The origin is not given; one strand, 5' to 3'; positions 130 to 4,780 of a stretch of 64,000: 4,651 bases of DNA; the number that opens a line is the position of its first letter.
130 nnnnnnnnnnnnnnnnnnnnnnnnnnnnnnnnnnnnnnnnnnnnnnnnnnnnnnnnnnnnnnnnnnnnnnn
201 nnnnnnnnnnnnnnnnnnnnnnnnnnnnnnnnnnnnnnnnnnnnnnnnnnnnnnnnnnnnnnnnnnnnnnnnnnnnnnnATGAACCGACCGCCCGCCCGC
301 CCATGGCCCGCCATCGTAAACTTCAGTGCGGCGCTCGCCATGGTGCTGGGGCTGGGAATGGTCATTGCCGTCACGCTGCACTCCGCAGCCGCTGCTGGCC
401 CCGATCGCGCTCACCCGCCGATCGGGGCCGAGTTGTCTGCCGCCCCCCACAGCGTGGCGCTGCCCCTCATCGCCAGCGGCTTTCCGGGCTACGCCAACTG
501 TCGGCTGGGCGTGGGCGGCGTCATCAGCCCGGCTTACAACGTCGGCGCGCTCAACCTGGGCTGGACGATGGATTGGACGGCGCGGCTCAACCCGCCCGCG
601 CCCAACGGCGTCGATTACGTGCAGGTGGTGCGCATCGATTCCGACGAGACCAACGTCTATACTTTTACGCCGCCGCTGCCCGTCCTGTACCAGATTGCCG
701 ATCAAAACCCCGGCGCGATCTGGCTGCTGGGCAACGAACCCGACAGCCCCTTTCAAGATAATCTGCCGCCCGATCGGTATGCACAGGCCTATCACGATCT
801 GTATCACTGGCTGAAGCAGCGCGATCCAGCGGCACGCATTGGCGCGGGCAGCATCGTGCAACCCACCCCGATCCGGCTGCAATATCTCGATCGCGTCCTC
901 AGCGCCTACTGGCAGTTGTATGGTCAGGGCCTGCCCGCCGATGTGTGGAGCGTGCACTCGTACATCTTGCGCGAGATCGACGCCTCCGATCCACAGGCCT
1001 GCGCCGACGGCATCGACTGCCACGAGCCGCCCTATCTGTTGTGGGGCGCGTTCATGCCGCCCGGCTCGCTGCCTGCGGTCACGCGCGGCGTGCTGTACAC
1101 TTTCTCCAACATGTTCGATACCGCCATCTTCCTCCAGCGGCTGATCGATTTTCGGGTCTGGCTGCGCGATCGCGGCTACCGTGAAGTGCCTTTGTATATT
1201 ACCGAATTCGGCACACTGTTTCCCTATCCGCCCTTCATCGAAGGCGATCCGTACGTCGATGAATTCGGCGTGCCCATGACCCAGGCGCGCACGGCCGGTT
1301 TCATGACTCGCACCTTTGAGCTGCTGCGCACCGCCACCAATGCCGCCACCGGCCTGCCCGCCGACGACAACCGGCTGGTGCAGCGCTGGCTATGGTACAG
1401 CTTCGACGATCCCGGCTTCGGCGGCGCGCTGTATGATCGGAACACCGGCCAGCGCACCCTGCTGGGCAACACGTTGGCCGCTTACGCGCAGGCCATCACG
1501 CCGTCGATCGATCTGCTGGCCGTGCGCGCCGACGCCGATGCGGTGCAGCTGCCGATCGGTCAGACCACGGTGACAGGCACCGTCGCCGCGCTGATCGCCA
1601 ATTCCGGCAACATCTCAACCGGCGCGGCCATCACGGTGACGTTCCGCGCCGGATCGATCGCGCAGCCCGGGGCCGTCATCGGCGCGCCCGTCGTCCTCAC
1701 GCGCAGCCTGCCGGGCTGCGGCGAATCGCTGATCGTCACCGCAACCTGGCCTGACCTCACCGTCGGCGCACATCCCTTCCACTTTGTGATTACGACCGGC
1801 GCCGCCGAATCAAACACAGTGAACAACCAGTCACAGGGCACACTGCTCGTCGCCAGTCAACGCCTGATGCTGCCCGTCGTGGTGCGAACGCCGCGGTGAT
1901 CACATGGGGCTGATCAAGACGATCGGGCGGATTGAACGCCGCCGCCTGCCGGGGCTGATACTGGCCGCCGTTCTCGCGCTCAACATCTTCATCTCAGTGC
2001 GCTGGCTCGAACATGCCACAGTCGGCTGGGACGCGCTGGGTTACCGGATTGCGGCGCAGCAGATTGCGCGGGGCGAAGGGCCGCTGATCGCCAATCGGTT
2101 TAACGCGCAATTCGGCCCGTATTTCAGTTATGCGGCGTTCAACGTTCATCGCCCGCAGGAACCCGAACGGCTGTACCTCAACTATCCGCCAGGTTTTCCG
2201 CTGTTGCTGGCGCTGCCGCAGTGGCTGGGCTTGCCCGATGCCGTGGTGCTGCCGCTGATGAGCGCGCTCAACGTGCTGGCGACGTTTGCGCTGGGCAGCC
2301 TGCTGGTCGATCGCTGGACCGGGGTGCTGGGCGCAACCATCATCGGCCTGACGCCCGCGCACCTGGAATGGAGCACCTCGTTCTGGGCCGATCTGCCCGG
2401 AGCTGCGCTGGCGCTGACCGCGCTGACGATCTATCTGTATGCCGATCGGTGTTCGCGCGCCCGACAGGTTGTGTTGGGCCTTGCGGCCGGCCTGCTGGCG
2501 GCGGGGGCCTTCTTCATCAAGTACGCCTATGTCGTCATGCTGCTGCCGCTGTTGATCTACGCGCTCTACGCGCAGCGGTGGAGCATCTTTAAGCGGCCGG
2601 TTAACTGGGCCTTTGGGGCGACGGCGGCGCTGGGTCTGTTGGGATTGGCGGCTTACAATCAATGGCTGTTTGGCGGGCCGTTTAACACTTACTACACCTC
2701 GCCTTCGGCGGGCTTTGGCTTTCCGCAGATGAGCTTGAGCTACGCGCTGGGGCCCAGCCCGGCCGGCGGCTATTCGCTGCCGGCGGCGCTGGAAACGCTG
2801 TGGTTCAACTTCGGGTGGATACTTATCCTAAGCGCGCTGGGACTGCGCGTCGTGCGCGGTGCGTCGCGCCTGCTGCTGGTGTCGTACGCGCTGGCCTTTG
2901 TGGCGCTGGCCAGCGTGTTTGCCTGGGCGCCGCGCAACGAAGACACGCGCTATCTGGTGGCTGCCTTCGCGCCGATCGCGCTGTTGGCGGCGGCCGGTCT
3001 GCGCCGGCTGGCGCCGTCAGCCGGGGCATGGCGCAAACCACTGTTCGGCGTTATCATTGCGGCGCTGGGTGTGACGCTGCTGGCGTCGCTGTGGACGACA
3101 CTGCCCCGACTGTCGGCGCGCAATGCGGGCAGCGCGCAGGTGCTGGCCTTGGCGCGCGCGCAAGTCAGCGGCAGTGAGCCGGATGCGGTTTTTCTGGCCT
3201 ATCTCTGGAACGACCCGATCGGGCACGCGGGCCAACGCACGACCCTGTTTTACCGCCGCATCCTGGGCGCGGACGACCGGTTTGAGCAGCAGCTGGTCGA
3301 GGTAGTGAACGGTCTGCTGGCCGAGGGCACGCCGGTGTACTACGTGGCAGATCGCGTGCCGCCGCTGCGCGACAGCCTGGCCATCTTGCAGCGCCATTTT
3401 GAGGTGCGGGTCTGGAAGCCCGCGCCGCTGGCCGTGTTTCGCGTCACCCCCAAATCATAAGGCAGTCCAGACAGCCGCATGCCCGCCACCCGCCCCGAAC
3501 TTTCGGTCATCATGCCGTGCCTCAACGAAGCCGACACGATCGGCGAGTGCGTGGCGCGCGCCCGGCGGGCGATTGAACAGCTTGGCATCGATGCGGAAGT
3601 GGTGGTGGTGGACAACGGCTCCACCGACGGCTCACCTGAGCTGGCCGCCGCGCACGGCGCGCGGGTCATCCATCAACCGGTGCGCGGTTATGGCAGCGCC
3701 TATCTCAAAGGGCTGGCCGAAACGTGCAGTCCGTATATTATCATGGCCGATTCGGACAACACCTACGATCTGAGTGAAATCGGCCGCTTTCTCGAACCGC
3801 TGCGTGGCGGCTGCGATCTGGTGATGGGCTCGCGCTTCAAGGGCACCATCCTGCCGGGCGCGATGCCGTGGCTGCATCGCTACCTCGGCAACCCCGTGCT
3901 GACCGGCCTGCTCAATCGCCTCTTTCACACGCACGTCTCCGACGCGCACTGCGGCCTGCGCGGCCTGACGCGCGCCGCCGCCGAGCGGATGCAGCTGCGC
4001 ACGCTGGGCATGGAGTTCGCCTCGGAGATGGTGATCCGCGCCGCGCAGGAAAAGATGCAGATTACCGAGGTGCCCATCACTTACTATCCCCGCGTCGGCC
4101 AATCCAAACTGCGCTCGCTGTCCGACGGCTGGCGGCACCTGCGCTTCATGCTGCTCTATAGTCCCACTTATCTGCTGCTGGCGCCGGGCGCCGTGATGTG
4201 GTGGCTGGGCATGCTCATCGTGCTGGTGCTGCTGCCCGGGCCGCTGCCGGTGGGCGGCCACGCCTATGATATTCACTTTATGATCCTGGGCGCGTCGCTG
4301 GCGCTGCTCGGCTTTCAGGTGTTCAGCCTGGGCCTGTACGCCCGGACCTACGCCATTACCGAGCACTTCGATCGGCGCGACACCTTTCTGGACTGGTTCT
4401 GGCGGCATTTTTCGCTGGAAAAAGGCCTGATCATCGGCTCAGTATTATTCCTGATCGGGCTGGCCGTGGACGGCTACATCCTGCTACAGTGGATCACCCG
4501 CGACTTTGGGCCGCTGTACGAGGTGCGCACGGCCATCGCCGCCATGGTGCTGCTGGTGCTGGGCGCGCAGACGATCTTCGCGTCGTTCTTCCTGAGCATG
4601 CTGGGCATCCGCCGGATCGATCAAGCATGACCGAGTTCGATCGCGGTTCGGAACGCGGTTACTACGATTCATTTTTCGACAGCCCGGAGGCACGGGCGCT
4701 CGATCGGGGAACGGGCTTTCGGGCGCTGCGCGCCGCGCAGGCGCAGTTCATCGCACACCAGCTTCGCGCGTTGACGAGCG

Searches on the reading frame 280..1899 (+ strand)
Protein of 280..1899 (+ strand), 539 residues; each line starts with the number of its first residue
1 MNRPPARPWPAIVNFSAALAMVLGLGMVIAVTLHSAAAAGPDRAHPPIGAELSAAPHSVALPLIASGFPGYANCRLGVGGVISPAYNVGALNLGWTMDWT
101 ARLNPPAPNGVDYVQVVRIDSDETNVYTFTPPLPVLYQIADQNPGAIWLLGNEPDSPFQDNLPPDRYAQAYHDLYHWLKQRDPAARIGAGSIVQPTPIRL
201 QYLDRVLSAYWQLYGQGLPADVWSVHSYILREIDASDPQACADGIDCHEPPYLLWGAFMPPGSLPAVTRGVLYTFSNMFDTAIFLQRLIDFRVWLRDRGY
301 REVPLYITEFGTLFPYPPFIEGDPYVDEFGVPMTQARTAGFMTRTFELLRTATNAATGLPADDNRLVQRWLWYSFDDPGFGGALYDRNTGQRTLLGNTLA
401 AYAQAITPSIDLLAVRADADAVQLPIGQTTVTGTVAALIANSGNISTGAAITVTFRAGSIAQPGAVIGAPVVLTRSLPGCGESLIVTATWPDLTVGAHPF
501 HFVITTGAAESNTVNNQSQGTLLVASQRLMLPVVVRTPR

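Call 5: search_protein_families(library=pfam, proteins=[window:280-1899:+], max_evalue=0.01)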
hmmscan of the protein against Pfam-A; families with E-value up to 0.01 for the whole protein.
window:280-1899:+ (539 aa): 1 family
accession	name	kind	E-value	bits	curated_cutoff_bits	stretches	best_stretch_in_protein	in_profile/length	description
PF11790.14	Glyco_hydro_cc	-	0.0012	18.9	21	1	93-228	20-144/237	Glycosyl hydrolase catalytic core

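Call 6: search_protein_families(library=ncbifam, proteins=[window:280-1899:+], max_evalue=0.1)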
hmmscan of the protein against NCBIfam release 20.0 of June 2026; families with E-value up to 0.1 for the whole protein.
window:280-1899:+ (539 aa): 0 families

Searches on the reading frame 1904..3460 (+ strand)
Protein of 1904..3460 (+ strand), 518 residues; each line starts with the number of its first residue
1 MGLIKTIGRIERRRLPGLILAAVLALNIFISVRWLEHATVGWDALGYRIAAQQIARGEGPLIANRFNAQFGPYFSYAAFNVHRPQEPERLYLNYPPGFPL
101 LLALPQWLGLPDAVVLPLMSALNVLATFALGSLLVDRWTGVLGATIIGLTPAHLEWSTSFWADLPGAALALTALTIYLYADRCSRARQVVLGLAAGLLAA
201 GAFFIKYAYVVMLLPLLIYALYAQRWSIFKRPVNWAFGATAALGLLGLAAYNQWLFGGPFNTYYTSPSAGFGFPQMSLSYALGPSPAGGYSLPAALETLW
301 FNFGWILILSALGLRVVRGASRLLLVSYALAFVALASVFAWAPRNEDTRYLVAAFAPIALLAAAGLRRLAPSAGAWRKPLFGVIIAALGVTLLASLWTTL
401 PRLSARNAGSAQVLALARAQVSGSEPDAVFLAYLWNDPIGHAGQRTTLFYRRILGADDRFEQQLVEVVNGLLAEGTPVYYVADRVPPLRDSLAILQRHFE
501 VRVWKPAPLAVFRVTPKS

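Call 38: search_protein_families(library=pfam, proteins=[window:1904-3460:+], max_evalue=0.001)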
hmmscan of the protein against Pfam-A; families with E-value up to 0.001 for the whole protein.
window:1904-3460:+ (518 aa): 1 family
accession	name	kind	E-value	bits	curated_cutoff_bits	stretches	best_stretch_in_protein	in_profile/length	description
PF13231.12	PMT_2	-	1.6e-09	38.6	26.1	1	118-244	30-152/160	Dolichyl-phosphate-mannose-protein mannosyltransferase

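Call 59: search_protein_families(library=ncbifam, proteins=[window:1904-3460:+], max_evalue=0.01)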
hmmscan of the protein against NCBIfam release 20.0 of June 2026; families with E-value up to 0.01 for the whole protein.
window:1904-3460:+ (518 aa): 1 family
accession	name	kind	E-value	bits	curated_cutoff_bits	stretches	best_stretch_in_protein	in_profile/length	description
NF047440.1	LA3751_2_3_fam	subfamily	4.6e-05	22.4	200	1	86-382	73-370/460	LA_3751/LA_3752 family putative glycosyltransferase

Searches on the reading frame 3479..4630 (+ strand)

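Call 38: search_protein_families(library=pfam, proteins=[window:3479-4630:+], max_evalue=0.001)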
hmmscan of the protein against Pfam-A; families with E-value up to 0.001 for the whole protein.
window:3479-4630:+ (383 aa): 1 family
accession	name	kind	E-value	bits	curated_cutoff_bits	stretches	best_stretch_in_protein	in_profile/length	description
PF00535.33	Glycos_transf_2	-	2.3e-27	96.4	23.3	1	9-169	1-165/168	Glycosyl transferase family 2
